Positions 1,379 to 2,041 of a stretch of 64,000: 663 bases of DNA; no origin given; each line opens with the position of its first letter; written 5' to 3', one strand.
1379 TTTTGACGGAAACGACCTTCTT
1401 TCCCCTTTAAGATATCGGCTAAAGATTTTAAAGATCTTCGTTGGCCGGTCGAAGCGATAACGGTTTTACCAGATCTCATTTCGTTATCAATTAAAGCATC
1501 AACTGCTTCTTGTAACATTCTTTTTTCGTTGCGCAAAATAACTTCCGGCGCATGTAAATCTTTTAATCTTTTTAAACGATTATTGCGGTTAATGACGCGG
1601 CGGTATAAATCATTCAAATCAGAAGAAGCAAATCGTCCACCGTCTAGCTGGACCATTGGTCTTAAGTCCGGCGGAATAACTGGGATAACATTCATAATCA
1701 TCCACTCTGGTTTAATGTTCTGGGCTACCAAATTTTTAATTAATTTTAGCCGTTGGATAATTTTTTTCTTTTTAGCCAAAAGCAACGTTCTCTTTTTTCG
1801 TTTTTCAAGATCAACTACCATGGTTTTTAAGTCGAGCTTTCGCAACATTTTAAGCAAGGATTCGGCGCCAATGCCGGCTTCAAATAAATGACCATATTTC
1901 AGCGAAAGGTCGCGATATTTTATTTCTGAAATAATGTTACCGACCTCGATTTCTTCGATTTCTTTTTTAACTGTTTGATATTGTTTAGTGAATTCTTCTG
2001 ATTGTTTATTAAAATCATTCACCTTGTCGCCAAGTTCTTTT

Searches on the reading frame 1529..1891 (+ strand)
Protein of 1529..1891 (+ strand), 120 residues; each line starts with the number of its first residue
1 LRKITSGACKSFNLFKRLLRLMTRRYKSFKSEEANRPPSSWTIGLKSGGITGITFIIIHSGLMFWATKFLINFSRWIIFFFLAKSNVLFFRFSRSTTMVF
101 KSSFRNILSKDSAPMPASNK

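Call 72: find_encoding_contigs(protein=window:1529-1891:+, flank=10000, max_places=2)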
Protein window:1529-1891:+ (120 aa): no gene with exactly this product is on record in the collection.
